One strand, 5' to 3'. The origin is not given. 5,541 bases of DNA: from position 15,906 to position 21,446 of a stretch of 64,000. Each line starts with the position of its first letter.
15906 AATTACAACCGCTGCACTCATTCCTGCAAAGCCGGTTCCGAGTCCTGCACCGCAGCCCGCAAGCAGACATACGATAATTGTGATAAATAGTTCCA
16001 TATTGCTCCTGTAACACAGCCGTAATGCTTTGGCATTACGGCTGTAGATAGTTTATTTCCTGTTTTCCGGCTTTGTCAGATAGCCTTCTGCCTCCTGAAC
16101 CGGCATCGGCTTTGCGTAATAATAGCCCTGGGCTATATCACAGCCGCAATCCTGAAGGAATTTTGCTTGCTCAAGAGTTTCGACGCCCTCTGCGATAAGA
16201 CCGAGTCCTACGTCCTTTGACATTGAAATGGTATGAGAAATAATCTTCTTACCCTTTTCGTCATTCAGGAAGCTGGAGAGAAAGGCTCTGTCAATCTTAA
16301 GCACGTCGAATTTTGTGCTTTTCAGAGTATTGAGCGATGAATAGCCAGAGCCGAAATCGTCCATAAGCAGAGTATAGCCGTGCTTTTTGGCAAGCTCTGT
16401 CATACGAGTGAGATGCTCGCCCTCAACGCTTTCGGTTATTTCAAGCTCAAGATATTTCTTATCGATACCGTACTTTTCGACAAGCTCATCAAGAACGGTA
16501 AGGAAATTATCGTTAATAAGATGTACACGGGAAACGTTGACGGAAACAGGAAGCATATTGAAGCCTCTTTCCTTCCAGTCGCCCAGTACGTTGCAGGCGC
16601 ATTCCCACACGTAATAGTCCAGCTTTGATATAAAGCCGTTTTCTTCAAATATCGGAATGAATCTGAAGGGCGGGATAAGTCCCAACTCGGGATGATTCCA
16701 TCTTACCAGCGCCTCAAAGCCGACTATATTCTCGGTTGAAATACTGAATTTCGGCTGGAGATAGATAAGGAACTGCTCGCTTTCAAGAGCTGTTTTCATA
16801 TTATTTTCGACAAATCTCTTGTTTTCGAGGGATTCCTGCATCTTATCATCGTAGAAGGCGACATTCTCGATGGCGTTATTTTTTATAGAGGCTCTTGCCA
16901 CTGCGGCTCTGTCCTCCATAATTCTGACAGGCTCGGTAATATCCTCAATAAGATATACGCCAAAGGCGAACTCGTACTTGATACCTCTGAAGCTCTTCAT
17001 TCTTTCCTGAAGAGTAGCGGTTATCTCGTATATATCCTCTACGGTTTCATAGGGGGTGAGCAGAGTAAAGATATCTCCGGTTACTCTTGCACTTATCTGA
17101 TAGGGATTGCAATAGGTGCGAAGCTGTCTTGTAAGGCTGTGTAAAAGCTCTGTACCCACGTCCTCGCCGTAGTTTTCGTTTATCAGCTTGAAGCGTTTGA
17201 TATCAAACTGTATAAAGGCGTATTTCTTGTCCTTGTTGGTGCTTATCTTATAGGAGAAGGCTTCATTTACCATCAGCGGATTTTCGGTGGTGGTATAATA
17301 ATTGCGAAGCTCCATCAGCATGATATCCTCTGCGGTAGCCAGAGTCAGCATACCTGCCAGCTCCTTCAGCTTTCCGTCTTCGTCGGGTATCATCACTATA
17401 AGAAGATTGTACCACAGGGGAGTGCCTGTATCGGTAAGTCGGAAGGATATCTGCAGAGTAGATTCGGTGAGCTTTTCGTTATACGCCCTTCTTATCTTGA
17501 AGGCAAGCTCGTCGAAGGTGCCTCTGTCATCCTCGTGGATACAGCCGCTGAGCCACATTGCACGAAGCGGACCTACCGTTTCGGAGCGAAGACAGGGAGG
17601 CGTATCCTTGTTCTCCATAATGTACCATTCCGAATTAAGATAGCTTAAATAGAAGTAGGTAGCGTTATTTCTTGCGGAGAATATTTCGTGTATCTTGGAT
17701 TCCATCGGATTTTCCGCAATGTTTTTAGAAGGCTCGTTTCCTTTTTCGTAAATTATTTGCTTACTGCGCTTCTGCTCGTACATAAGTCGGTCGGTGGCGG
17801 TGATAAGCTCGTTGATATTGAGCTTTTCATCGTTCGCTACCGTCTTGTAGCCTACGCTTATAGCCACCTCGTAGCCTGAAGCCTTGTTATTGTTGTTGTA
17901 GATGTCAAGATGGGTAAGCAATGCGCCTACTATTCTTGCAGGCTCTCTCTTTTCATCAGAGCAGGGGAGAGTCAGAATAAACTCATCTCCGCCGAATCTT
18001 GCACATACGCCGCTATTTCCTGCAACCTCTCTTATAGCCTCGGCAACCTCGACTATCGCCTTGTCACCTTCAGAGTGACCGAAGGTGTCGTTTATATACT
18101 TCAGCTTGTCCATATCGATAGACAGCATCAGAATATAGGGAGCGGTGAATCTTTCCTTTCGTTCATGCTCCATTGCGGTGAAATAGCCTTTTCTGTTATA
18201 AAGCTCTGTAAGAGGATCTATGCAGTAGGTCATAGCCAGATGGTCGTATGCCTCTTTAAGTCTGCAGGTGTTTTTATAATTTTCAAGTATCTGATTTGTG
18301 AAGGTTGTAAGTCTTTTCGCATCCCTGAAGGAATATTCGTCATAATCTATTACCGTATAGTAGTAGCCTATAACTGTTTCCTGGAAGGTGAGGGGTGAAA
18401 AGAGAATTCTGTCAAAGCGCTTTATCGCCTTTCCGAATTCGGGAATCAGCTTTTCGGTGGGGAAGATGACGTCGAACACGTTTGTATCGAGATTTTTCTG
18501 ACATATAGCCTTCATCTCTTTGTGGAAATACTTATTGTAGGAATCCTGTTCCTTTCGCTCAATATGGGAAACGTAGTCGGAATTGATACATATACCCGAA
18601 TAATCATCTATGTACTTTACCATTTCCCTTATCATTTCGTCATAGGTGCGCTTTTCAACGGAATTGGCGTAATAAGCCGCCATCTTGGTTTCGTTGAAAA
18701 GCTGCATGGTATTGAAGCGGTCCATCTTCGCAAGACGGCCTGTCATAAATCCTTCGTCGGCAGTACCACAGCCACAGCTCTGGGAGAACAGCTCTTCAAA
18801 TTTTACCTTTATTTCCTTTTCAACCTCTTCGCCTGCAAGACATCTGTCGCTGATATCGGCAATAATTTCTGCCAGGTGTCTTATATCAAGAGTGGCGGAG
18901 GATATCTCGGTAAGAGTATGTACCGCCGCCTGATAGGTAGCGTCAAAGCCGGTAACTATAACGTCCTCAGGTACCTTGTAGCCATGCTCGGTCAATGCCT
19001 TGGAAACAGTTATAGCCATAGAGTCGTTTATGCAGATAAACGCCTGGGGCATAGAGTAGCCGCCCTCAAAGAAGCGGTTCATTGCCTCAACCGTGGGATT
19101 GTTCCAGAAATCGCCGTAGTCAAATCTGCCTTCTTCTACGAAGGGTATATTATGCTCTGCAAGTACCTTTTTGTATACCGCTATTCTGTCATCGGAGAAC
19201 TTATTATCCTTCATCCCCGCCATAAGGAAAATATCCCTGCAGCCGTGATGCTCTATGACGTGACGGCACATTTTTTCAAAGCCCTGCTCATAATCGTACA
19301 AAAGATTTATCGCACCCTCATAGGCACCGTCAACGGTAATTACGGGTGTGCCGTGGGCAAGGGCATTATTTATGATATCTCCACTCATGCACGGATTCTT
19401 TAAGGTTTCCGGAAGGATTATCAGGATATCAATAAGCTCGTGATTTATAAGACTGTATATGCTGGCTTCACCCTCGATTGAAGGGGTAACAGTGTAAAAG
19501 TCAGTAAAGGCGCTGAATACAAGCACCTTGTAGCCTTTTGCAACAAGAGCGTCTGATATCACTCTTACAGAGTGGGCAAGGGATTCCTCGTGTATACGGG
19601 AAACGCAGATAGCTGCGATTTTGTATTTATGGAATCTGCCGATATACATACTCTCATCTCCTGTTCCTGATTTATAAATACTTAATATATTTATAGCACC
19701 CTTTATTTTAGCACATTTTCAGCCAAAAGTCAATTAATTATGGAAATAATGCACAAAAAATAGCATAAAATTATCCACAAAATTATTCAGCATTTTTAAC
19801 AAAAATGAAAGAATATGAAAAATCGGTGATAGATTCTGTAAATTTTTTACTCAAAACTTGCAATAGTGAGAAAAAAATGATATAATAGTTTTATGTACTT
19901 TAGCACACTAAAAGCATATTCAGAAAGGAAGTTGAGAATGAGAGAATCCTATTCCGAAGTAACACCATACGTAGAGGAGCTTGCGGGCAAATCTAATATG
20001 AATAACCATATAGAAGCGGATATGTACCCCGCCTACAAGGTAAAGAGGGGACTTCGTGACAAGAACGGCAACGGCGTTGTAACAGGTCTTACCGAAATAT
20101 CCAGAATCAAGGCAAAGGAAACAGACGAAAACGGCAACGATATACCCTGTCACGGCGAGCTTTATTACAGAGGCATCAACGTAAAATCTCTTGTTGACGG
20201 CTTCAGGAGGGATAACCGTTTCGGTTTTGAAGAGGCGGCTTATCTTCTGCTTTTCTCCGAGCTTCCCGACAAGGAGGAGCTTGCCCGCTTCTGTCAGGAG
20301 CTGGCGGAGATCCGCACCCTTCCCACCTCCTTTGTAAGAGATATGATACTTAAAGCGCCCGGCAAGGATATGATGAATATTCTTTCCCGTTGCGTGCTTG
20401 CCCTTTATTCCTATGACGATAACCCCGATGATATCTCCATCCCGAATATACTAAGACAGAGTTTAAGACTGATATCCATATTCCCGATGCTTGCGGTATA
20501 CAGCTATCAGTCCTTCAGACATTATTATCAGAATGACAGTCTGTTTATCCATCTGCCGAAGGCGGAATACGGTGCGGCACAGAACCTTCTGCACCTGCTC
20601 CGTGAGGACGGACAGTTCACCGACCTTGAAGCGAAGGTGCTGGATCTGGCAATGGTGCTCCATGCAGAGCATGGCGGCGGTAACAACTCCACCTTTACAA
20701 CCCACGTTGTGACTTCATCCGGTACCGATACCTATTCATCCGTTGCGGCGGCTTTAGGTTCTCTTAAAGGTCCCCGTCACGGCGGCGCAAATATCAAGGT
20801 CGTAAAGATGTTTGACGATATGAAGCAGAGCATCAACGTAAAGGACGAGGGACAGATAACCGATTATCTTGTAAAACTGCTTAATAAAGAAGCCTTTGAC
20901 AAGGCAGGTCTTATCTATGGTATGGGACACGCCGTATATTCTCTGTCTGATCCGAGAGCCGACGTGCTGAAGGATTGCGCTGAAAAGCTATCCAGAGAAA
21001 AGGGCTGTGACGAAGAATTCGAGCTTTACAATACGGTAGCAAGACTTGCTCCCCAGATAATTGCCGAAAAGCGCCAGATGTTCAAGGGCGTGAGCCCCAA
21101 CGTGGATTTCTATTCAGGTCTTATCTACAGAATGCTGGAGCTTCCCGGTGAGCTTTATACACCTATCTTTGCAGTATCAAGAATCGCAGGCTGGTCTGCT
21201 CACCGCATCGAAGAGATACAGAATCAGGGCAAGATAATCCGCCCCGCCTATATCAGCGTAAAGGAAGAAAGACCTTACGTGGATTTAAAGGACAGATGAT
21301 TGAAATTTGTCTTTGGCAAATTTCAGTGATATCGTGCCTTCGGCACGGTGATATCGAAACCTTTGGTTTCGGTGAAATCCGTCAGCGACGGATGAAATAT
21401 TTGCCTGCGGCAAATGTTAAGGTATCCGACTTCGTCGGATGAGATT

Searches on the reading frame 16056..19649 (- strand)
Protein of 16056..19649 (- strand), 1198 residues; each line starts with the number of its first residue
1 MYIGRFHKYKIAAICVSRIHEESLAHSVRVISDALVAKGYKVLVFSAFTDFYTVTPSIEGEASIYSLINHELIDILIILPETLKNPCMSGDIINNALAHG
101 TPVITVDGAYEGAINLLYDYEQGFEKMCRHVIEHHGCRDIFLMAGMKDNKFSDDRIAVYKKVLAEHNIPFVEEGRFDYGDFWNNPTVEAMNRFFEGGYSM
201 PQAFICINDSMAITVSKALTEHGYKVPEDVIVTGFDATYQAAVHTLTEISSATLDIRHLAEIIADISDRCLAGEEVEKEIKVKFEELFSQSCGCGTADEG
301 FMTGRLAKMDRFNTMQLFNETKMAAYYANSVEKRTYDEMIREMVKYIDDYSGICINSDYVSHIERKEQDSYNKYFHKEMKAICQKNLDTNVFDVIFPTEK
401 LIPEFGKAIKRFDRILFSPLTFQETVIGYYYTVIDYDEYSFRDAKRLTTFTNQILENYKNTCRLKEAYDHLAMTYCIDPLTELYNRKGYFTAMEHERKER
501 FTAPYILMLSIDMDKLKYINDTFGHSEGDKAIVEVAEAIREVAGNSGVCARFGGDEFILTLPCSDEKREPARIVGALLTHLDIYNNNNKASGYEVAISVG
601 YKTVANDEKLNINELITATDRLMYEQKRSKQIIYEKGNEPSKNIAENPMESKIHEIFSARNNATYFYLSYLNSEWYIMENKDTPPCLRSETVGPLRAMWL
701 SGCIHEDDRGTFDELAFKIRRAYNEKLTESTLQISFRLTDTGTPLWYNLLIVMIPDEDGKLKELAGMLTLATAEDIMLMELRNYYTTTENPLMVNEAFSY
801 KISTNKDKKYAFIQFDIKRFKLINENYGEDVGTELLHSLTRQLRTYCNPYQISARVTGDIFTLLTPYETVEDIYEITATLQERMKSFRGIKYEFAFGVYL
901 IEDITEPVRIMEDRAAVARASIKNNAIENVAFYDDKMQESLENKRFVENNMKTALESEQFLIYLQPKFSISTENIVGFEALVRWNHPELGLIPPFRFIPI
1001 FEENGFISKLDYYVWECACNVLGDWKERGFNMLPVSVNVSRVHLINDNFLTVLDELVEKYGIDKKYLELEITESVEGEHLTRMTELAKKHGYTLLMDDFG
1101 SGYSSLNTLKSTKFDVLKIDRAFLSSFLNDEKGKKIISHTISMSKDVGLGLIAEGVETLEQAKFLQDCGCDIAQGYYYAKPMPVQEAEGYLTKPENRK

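Call 52: search_protein_families(library=pfam, proteins=[window:16056-19649:-], max_evalue=0.00001)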
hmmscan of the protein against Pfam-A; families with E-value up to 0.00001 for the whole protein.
window:16056-19649:- (1198 aa): 4 families
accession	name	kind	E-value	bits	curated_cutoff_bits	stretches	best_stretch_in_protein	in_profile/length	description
PF00563.25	EAL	-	1.4e-60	205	31.3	1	949-1181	2-236/236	EAL domain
PF00990.26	GGDEF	-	6.7e-47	159.7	23.8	2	477-630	3-158/161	Diguanylate cyclase, GGDEF domain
PF13377.12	Peripla_BP_3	-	1.1e-18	68.3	26.5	1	134-278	6-152/167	Periplasmic binding protein-like domain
PF13407.12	Peripla_BP_4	-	1.8e-10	41.3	35.1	1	90-242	70-223/258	Periplasmic binding protein domain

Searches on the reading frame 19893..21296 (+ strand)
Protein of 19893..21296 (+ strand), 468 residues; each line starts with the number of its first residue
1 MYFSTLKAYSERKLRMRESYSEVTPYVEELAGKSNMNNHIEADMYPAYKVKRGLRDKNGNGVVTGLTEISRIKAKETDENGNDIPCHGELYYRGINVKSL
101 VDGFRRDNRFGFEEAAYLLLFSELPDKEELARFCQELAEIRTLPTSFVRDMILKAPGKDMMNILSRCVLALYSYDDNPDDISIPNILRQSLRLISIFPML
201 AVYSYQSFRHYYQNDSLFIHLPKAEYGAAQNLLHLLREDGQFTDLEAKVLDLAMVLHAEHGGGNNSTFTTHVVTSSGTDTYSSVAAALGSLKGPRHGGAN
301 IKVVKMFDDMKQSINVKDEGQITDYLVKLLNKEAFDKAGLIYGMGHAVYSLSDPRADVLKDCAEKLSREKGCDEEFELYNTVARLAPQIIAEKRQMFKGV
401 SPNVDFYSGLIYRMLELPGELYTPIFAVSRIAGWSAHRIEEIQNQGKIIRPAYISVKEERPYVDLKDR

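Call 52: search_protein_families(library=pfam, proteins=[window:19893-21296:+], max_evalue=0.00001)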
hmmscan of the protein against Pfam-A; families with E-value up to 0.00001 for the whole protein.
window:19893-21296:+ (468 aa): 1 family
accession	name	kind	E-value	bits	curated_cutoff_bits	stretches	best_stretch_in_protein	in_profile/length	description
PF00285.26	Citrate_synt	-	7.9e-117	390.7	27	1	60-452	3-357/357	Citrate synthase, C-terminal domain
